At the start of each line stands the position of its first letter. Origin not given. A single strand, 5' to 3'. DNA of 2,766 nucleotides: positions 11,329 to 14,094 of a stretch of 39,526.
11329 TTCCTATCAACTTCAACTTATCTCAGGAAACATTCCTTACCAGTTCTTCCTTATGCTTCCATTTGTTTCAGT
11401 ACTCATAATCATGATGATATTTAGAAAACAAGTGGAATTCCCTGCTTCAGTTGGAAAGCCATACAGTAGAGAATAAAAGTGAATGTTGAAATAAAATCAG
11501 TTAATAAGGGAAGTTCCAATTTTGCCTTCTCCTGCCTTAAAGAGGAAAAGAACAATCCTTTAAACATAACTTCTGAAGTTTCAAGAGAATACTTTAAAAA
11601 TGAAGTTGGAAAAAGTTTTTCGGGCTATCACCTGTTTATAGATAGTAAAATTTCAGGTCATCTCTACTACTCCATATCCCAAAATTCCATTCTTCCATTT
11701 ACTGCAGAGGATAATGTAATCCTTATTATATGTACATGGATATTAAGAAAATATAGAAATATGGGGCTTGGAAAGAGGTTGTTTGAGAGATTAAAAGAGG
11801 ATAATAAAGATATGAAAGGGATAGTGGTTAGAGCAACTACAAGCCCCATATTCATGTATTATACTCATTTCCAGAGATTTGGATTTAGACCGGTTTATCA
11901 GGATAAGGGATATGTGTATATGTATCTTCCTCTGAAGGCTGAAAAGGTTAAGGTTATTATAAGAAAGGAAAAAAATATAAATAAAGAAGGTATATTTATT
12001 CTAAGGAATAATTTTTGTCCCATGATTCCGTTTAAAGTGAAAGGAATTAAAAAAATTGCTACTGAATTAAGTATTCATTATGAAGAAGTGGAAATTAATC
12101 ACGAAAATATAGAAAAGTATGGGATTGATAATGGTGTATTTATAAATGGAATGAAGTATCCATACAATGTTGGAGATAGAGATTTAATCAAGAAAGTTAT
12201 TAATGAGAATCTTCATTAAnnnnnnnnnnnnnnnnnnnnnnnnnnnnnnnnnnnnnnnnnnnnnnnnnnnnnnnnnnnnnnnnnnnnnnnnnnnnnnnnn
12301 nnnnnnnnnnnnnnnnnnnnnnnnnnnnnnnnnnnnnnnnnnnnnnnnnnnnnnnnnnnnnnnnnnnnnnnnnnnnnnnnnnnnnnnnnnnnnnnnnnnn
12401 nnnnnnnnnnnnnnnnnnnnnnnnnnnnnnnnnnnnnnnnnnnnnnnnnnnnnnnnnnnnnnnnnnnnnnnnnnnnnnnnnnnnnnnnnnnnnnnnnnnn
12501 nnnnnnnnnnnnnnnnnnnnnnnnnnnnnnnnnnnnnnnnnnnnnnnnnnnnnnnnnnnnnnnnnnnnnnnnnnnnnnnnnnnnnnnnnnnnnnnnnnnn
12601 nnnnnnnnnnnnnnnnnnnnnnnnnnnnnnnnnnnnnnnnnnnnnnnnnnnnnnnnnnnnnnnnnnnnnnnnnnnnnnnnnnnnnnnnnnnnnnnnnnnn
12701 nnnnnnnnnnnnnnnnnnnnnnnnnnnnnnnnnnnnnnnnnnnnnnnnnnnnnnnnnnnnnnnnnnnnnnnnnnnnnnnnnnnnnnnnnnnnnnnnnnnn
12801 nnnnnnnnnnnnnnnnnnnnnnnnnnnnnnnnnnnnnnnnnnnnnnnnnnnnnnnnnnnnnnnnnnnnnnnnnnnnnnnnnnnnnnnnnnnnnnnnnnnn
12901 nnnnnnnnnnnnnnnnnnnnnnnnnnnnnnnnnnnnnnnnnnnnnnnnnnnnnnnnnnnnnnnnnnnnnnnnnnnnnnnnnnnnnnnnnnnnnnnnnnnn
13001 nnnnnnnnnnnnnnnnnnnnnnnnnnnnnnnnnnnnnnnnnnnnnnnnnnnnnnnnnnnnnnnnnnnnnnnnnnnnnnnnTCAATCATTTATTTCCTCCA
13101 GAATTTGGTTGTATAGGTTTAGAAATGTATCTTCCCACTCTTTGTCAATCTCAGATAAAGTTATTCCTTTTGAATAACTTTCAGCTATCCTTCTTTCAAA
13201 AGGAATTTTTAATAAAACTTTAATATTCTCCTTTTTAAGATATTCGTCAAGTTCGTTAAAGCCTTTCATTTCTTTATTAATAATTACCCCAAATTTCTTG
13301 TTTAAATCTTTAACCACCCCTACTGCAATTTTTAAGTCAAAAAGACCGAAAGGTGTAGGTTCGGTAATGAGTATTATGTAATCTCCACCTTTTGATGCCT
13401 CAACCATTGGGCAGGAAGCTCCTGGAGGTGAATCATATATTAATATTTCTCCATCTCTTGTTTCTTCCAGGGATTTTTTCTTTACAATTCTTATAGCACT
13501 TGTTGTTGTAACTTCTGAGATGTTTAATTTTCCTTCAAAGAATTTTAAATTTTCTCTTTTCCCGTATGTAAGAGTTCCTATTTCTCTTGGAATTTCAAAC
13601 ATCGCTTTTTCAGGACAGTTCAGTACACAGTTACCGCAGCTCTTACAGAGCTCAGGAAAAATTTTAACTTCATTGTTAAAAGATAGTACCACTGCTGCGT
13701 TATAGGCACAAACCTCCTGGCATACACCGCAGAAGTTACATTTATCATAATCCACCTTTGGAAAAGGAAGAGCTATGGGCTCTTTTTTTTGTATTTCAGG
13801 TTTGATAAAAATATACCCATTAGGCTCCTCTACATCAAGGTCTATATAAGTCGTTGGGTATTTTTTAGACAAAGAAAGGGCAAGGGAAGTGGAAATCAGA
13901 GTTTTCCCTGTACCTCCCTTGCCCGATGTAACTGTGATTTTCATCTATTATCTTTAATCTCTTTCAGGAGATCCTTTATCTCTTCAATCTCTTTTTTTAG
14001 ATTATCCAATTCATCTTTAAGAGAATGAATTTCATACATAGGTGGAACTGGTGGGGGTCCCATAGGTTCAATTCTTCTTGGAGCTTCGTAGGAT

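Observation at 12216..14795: Four-gene operon (DUF5320-like, NifX-like, two ferredoxin-inserted MinD ATPases) with no nitrogenase context: candidate uncharacterised metallocluster-handling system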

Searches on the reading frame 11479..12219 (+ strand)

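Call 5: search_protein_families(library=pfam, proteins=[window:11479-12219:+], max_evalue=0.01)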
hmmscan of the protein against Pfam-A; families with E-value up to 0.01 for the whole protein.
window:11479-12219:+ (246 aa): 2 families
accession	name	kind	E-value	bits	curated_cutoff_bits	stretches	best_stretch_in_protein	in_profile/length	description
PF00583.31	Acetyltransf_1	-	0.00013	22.6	20.7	1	48-115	34-93/116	Acetyltransferase (GNAT) family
PF13508.13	Acetyltransf_7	-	0.0047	17.7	27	1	86-137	34-83/84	Acetyltransferase (GNAT) domain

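Call 6: search_protein_families(library=ncbifam, proteins=[window:11479-12219:+], max_evalue=0.01)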
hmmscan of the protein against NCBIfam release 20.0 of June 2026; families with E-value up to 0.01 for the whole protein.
window:11479-12219:+ (246 aa): 1 family
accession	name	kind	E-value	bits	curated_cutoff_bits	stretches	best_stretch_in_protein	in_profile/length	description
NF010241.0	PRK13688.1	equivalog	0.0038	17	194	1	17-153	18-149/159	N-acetyltransferase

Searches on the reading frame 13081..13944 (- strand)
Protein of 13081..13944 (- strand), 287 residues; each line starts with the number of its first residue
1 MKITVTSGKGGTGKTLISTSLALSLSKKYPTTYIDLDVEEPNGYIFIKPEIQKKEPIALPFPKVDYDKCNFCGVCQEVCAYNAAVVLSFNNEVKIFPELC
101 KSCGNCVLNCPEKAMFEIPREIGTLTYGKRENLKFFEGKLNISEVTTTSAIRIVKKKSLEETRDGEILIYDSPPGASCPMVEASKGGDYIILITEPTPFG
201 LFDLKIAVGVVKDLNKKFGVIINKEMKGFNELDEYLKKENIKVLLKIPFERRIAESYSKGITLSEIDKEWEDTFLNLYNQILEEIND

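Call 5: search_protein_families(library=pfam, proteins=[window:13081-13944:-], max_evalue=0.01)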
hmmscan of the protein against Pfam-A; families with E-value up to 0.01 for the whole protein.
window:13081-13944:- (287 aa): 14 families
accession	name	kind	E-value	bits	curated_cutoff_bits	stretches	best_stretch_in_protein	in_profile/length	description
PF01656.29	CbiA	-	1.1e-15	58.2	25.4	1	3-262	1-124/125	CobQ/CobB/MinD/ParA nucleotide binding domain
PF10609.15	ParA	-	1.1e-10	41.9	27.1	1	2-41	5-45/246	NUBPL iron-transfer P-loop NTPase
PF00037.32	Fer4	-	2.1e-10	40.4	21.1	2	93-114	1-22/24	4Fe-4S binding domain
PF12837.12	Fer4_6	-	2.8e-09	36.9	25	2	93-114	2-23/24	4Fe-4S binding domain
PF13237.11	Fer4_10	-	2.5e-08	34.2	25.5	1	63-111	3-53/53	4Fe-4S dicluster domain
PF12838.12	Fer4_7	-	6.9e-08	33.3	27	2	68-114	1-52/52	4Fe-4S dicluster domain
PF13484.11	Fer4_16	-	1.3e-07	32.7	30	0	100-117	2-19/66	4Fe-4S double cluster binding domain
PF12797.12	Fer4_2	-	4.3e-06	26.8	24.5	1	94-112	4-22/22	4Fe-4S binding domain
PF13187.11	Fer4_9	-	4.8e-06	26.9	27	1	68-115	1-52/52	4Fe-4S dicluster domain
PF14697.11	Fer4_21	-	3.8e-05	24.2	35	1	64-113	3-55/59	4Fe-4S dicluster domain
PF00142.24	Fer4_NifH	-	4.8e-05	23.4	25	1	190-284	144-247/271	4Fe-4S iron sulfur cluster binding proteins, NifH/frxC family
PF13614.12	AAA_31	-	6e-05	23.5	27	0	3-38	4-40/177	AAA domain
PF02374.21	ArsA_ATPase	-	0.0013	18.5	24.3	1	1-29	1-29/305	Anion-transporting ATPase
PF13459.11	Fer4_15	-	0.0077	17.4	22.4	0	63-79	2-18/66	4Fe-4S single cluster domain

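Call 6: search_protein_families(library=ncbifam, proteins=[window:13081-13944:-], max_evalue=0.01)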
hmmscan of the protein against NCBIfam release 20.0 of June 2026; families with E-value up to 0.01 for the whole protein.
window:13081-13944:- (287 aa): 64 families (the best 25 are shown)
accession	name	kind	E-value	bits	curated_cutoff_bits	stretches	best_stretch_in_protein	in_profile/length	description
TIGR01969.1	minD_arch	subfamily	9.9e-12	44.6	201.75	2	2-38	2-39/251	cell division ATPase MinD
NF041136.1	MrpORP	equivalog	3.1e-10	39.9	450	1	2-42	7-48/365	iron-sulfur cluster carrier protein MrpORP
NF040770.1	hetero_SS_HdrA2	exception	6.2e-09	34.5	1100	1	62-115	572-623/777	CoB-CoM heterodisulfide reductase HdrA2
NF041546.1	ParA_partition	equivalog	2.1e-08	34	180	1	3-37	2-37/203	ParA family partition ATPase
NF042909.1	FMH_DH_FwdF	exception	2.5e-08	33.4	375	1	64-120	222-278/336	tungsten-dependent formylmethanofuran dehydrogenase subunit FwdF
NF041891.1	hdrA_Methbact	equivalog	2.5e-08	32.6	1300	1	61-115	566-618/762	ferredoxin:CoB-CoM heterodisulfide reductase subunit HdrA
NF006221.0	PRK08348.1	subfamily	6e-08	32.5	124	1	64-115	41-92/136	NADH-plastoquinone oxidoreductase subunit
TIGR02700.1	flavo_MJ0208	hypoth_equivalog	9.2e-08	31.6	251.35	1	59-117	141-196/234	dihydromethanopterin reductase (acceptor)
TIGR01968.1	minD_bact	equivalog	1.4e-07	31.1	212.9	1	3-38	4-40/261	septum site-determining protein MinD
NF040864.1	HgcB_ferredoxin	equivalog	1.8e-07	30.9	99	1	64-115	11-61/93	mercury methylation ferredoxin HgcB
NF043039.1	HgcAB_like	equivalog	1.9e-07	31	285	1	63-115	296-349/350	HgcAB-like fusion protein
TIGR02912.1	sulfite_red_C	equivalog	2.6e-07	30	324.1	1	57-122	159-225/314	sulfite reductase subunit C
NF038196.1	ferrodoxin_EFR1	subfamily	3.7e-07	30.4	75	1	63-115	181-229/242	EFR1 family ferrodoxin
TIGR02179.1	PorD_KorD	subfamily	1.7e-06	28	60.05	2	62-116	20-73/78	2-oxoacid:acceptor oxidoreductase, delta subunit, pyruvate/2-ketoisovalerate family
NF005504.0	PRK07118.1-3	equivalog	4.6e-06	26.2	437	1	66-118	218-268/293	Fe-S cluster domain-containing protein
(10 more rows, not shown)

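Call 31: find_related_loci(query=A2, collection=genome_contigs, flank=8000)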
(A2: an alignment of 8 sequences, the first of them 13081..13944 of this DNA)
Query A2 (287 aa) in genome_contigs; peptide patterns used: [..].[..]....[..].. (x = any residue, [..] = any of these).
600 stretches matched a pattern (row limit reached: there are more); 71 encode a relative of the query (tblastn E <= 1e-3); 71 distinct loci.
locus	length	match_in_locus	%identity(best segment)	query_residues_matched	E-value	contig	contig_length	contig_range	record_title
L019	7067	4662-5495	47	1-286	2e-83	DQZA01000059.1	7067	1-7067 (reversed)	MAG TPA_asm: Desulfobacteraceae bacterium isolate HyVt-17 Ga0136651_10005360, whole genome shotgun sequence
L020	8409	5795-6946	49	1-286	1e-82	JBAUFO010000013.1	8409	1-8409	MAG: Candidatus Zixiibacteriota bacterium isolate MFD13088_ilm_asm_bin32 k127_212763, whole genome shotgun sequence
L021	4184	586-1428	47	1-287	8e-82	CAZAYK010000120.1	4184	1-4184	MAG TPA_asm: uncultured Dehalococcoidaceae bacterium isolate binchicken_co19_651 genome assembly, contig: NODE_38301_len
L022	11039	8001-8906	44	1-282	9e-80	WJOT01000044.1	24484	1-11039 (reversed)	MAG: Clostridia bacterium isolate 1244-F3-H4-B3 F3H4_C72, whole genome shotgun sequence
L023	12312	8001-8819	46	3-281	8e-79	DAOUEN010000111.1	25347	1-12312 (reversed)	MAG TPA_asm: Dehalococcoidia bacterium isolate N6_289 k139_799240, whole genome shotgun sequence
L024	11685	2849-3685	44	1-287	3e-78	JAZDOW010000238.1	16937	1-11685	MAG: Pseudomonadota bacterium isolate MEGAHIT-group-0.800 k141_10168976, whole genome shotgun sequence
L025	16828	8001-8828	44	1-285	3e-78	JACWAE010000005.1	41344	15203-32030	MAG: Dehalococcoidia bacterium isolate B_CHL_03 k141_10986, whole genome shotgun sequence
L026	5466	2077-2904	46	1-285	8e-77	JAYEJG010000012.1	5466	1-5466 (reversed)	MAG: Thermoplasmatota archaeon isolate MAG170 MAG170_15, whole genome shotgun sequence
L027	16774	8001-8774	43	1-260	4e-73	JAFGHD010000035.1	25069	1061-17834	MAG: Bacteroidales bacterium isolate Zod_Metabat.1433 k87_1325554, whole genome shotgun sequence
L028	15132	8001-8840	45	1-283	2e-72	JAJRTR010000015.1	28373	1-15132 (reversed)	MAG: bacterium isolate Dive96_bin1.91 k141_743424, whole genome shotgun sequence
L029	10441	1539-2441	39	1-287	2e-70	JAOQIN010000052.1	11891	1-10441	MAG: Candidatus Methanoxibalbensis ujae isolate NA091.008_2 NODE_52, whole genome shotgun sequence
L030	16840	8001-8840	39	1-283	4e-69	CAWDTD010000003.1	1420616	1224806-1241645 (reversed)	MAG: uncultured delta proteobacterium isolate MFD03726.bin.2.121 genome assembly, contig: contig_15036, whole genome sho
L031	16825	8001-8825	39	1-283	2e-68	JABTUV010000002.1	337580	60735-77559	MAG: bacterium isolate H5_UNCL2 seq002, whole genome shotgun sequence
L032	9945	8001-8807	43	1-274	4e-66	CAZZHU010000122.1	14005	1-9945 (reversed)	MAG TPA_asm: uncultured Leptospirales bacterium isolate SRP192927_co6_673 genome assembly, contig: NODE_10459_length_140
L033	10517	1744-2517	44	1-260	1e-64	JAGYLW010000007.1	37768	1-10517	MAG: Candidatus Neomarinimicrobiota bacterium isolate M50B103 7, whole genome shotgun sequence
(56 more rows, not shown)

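Call 65: search_protein_families(library=pfam, alignment_id=A4, max_evalue=0.00001)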
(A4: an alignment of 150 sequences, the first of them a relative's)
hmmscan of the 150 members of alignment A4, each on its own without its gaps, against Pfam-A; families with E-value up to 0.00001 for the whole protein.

A. member 1, L019:4182-4619:+ (146 aa): 1 family
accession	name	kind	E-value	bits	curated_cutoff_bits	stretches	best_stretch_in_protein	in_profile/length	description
PF01592.21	NifU_N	-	1.3e-20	74.2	22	1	32-144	10-126/127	NifU-like N terminal domain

B. families by the number of members that match (of 150 scanned): 130 families (the first 25 are shown)
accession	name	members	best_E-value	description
PF10609.15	ParA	11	1e-101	NUBPL iron-transfer P-loop NTPase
PF01656.29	CbiA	11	1.4e-13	CobQ/CobB/MinD/ParA nucleotide binding domain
PF00753.33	Lactamase_B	9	4.6e-15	Metallo-beta-lactamase superfamily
PF13614.12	AAA_31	9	6.4e-12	AAA domain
PF12706.13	Lactamase_B_2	8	1.1e-08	Beta-lactamase superfamily domain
PF17253.7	DUF5320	7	1.1e-26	Family of unknown function (DUF5320)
PF02001.22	DUF134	7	9.4e-26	Protein of unknown function DUF134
PF01592.21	NifU_N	6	3.7e-34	NifU-like N terminal domain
PF02374.21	ArsA_ATPase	6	4.2e-08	Anion-transporting ATPase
PF01937.24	ARMT1-like_dom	5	1.5e-76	Damage-control phosphatase ARMT1-like domain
PF02579.22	Nitro_FeMo-Co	5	3.8e-20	Dinitrogenase iron-molybdenum cofactor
PF00037.32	Fer4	5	8.9e-17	4Fe-4S binding domain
PF04055.27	Radical_SAM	5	2.2e-16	Radical SAM superfamily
PF12837.12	Fer4_6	5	5.9e-15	4Fe-4S binding domain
PF12838.12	Fer4_7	5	6.9e-13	4Fe-4S dicluster domain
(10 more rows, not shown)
